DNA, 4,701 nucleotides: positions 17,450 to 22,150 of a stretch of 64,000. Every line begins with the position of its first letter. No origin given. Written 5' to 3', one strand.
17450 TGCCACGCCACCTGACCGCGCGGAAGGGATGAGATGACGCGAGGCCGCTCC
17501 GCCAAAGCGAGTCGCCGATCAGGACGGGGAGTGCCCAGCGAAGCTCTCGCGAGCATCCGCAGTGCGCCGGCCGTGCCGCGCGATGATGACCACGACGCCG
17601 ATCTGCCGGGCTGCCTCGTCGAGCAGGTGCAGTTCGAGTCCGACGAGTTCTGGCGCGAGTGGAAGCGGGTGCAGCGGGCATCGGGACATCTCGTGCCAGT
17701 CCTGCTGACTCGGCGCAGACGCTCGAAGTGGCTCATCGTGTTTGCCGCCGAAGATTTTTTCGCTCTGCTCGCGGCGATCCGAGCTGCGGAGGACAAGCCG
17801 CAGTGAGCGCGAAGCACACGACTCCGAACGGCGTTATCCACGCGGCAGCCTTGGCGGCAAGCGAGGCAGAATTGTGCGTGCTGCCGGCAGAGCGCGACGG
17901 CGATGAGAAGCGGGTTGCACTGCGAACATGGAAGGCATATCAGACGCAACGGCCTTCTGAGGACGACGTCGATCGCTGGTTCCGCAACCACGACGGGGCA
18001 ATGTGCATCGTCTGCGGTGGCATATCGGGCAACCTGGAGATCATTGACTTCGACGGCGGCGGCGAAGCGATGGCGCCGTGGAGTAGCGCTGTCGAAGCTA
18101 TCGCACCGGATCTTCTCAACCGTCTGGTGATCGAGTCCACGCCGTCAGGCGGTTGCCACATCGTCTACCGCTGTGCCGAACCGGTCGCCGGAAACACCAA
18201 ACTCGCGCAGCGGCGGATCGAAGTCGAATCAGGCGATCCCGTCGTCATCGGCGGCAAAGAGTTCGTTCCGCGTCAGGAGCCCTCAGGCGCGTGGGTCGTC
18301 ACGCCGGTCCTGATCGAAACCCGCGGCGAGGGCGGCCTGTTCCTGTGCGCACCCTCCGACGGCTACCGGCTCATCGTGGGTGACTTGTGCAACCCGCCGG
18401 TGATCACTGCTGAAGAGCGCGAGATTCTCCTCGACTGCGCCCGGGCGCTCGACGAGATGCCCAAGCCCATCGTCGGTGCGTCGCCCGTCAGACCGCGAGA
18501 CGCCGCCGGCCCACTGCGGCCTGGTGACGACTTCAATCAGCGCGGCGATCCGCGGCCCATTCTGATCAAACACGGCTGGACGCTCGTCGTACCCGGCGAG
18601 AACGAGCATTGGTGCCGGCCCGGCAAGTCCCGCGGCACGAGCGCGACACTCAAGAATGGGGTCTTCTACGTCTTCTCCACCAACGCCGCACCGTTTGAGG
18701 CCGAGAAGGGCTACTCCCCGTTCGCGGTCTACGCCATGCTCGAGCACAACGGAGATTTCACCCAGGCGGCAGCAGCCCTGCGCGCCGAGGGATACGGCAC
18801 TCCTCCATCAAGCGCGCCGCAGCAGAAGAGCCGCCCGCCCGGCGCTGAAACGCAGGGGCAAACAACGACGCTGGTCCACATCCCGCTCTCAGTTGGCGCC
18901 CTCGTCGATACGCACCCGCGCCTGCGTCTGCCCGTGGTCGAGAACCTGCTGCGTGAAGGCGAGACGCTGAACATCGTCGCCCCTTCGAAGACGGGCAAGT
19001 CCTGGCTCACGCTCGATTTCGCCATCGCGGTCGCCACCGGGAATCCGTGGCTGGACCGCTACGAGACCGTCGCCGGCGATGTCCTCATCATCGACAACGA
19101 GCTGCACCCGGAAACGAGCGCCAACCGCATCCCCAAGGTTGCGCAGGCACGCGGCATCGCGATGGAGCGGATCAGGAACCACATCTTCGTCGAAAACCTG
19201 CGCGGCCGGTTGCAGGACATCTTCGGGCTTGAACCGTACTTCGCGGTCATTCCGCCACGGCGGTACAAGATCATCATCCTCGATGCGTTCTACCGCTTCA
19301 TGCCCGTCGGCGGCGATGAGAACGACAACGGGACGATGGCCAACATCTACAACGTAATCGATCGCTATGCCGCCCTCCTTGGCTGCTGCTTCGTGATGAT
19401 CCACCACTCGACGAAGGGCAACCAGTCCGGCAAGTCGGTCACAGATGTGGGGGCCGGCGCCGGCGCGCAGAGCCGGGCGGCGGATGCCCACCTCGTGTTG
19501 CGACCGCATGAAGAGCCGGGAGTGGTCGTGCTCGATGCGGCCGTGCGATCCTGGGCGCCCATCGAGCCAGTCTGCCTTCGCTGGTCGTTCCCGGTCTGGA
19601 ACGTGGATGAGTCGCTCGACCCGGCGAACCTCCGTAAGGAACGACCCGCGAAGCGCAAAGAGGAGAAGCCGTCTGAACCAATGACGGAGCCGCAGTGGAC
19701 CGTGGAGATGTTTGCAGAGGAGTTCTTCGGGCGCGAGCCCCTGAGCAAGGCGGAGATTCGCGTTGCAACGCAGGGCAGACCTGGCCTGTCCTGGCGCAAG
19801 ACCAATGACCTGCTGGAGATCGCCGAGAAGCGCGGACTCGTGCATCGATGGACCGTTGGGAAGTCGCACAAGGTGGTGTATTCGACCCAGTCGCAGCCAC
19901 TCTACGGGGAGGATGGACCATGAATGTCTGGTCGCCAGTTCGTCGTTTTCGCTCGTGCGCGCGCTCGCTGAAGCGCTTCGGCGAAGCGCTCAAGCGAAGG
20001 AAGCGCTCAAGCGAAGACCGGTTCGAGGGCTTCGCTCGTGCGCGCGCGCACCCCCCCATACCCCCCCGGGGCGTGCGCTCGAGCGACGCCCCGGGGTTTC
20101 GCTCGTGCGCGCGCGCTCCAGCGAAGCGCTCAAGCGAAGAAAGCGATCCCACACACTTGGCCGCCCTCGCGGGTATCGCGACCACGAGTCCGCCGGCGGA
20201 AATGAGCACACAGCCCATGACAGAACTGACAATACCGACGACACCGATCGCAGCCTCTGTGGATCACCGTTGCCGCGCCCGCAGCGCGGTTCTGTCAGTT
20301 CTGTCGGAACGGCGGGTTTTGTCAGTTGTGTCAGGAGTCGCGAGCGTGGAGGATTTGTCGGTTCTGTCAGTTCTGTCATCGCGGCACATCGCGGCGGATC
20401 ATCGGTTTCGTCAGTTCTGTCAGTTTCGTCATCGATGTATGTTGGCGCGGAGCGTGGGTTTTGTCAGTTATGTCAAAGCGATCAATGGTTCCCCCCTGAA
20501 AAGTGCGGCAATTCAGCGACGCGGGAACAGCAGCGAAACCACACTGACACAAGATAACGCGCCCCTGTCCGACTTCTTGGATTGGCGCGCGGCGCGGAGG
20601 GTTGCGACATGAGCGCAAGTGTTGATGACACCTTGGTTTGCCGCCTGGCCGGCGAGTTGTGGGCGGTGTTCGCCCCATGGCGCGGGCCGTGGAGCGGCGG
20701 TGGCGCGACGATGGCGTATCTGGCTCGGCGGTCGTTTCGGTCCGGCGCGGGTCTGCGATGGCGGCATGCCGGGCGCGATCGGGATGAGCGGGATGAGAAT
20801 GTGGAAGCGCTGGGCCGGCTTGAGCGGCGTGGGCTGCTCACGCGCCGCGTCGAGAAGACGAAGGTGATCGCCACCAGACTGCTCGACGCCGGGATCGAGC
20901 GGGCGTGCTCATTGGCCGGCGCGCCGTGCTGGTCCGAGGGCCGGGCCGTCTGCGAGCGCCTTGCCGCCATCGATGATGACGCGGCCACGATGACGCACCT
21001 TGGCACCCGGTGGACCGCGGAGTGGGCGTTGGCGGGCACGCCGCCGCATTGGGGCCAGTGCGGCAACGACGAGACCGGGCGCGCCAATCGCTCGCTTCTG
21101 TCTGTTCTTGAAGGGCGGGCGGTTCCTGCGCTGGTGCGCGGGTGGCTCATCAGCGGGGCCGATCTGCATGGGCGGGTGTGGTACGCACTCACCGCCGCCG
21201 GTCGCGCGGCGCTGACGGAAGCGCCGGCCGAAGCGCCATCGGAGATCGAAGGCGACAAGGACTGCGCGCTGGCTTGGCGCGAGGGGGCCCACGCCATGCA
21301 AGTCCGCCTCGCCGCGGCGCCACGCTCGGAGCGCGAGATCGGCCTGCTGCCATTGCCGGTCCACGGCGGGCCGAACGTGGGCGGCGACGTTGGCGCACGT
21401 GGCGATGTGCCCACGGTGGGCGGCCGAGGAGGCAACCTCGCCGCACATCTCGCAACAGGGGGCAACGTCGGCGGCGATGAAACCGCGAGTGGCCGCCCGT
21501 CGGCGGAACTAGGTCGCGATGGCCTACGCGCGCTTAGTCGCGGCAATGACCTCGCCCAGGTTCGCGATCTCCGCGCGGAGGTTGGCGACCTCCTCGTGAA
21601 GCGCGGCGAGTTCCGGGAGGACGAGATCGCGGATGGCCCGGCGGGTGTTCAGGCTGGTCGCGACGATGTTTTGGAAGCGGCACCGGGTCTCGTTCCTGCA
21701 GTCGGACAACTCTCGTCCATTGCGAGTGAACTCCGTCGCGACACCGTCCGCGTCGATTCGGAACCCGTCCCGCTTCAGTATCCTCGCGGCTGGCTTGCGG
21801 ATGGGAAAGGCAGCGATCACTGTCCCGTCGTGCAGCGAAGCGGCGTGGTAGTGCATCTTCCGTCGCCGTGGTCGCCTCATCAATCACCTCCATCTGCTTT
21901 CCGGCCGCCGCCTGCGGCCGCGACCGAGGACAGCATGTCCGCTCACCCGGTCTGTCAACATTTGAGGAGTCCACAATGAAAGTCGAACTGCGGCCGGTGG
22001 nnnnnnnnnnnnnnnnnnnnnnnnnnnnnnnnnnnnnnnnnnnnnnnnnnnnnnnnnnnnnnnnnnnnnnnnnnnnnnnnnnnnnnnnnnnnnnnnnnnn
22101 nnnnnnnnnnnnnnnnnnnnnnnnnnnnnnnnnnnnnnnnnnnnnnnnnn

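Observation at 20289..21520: Iteron array plus adjacent double winged-helix ORF: a plasmid-style replication origin inside the prophage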

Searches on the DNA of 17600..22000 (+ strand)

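Call 17: search_dna_similar(query=window:17600-22000:+, collection=phages, mode=distant)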
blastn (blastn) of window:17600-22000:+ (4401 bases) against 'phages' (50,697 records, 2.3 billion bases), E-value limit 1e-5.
No match.

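Call 42: search_rna_families(source=window, start=19800, end=20700, threshold=evalue, max_evalue=1)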
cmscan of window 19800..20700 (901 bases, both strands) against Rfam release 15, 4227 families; matches with E-value up to 1: 0.
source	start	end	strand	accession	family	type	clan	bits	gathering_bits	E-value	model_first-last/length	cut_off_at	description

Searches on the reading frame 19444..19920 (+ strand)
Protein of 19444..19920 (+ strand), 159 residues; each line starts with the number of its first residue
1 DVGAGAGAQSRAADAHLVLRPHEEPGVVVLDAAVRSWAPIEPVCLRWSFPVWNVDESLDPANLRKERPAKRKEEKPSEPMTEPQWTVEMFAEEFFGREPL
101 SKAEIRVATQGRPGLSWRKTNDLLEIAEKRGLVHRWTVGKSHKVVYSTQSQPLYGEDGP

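Call 80: predict_structure(alignment_id=A4)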
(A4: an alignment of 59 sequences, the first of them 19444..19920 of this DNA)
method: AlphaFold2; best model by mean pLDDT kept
length: 159 residues; sequences in the alignment: 59
mean_pLDDT: 81.6   pTM: 0.48
mean pLDDT of the five models: 81.6, 81.4, 81.1, 78.8, 78.7
residues with pLDDT >= 90: 89; 70-90: 28; 50-70: 24; < 50: 18
segments of 3 or more residues with pLDDT < 50: 1-12, 76-78
pLDDT, mean of each block of 10 residues (from residue 1): 42 71 93 76 91 93 75 51 86 95 96 94 97 91 92 60
secondary structure, 60 per line:
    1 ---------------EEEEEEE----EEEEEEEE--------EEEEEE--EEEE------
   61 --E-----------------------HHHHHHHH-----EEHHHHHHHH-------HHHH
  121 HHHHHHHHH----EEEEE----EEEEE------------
elements in order: E16-22 E27-34 E43-48 E51-54 H87-94 H102-109 H117-129 E134-138 E143-147

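Call 83: fold_search(model_id=the predicted structure, library=pdb)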
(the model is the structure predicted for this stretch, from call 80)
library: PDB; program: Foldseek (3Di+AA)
matches with E <= 10: 852; with E <= 0.001: 0
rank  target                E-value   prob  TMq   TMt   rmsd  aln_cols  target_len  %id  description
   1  5nbc_B                4.0e-02  1.00  0.30  0.36   2.9        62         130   14  Structure of Prokaryotic Transcription Factors (released 2018-05-16)
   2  1sd4_A                4.5e-02  1.00  0.35  0.45   3.7        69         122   17  Crystal Structure of a SeMet derivative of BlaI at 2.0 A (released 2004-08-10)
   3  5nbc_A                5.1e-02  0.99  0.30  0.35   3.0        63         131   17  Structure of Prokaryotic Transcription Factors (released 2018-05-16)
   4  5nhk_B                5.4e-02  1.00  0.30  0.35   3.0        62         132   14  Structure of Ferric uptake regulator from francisella tularensis with Iron (released 2018-05-16)
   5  8cll_A                6.2e-02  0.77  0.31  0.17  14.7       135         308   12  Structural insights into human TFIIIC promoter recognition (released 2023-06-21)
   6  2xig_A                6.5e-02  0.99  0.31  0.33   3.0        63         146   21  The structure of the Helicobacter pylori ferric uptake regulator Fur reveals three functional metal binding sites (released 2011-01-19)
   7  2mh2_MODEL_1_A        7.0e-02  0.99  0.29  0.62   3.1        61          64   20  Structural insights into the DNA recognition and protein interaction domains reveal fundamental homologous DNA (released 2014-04-16)
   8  1sfx_A                7.9e-02  1.00  0.32  0.44   3.6        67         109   27  X-ray crystal structure of putative HTH transcription regulator from Archaeoglobus fulgidus (released 2004-08-03)
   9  5nhk_A                8.4e-02  0.99  0.29  0.35   3.1        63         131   17  Structure of Ferric uptake regulator from francisella tularensis with Iron (released 2018-05-16)
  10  5fd6_D                8.9e-02  0.95  0.29  0.34   6.8        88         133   17  zinc-bound manganese uptake regulator (released 2016-12-28)
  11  2fe3_B                9.5e-02  0.99  0.32  0.36   2.9        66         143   18  The crystal structure of bacillus subtilis PerR-Zn reveals a novel Zn(Cys)4 Structural redox switch (released 2006-12-19)
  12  5hs7_A                1.0e-01  0.99  0.31  0.46   2.9        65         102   22  Reduced form of the transcriptional regulator YodB from B. subtilis (released 2016-08-17)
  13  4lmy_B                1.1e-01  0.98  0.29  0.30   3.3        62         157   18  Structure of GAS PerR-Zn-Zn (released 2014-04-02)
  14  4lll_M                1.1e-01  0.99  0.30  0.38   2.6        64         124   14  Crystal structure of S. aureus MepR-DNA complex (released 2014-05-14)
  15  5u8j_A                1.1e-01  0.94  0.29  0.27   6.4        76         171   14  Crystal structure of a protein of unknown function ECL_02571 involved in membrane biogenesis from Enterobacter cloacae (released 2017-01-18)
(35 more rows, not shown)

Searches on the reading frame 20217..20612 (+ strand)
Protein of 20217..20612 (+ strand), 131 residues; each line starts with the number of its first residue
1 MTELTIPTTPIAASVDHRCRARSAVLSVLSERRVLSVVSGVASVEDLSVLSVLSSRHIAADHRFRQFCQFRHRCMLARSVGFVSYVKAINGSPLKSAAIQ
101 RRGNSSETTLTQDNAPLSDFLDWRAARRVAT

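Call 30: search_protein_families(library=phrogs, max_evalue=0.01, proteins=[window:20217-20612:+])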
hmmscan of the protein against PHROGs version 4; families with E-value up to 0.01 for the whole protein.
window:20217-20612:+ (131 aa): 0 families
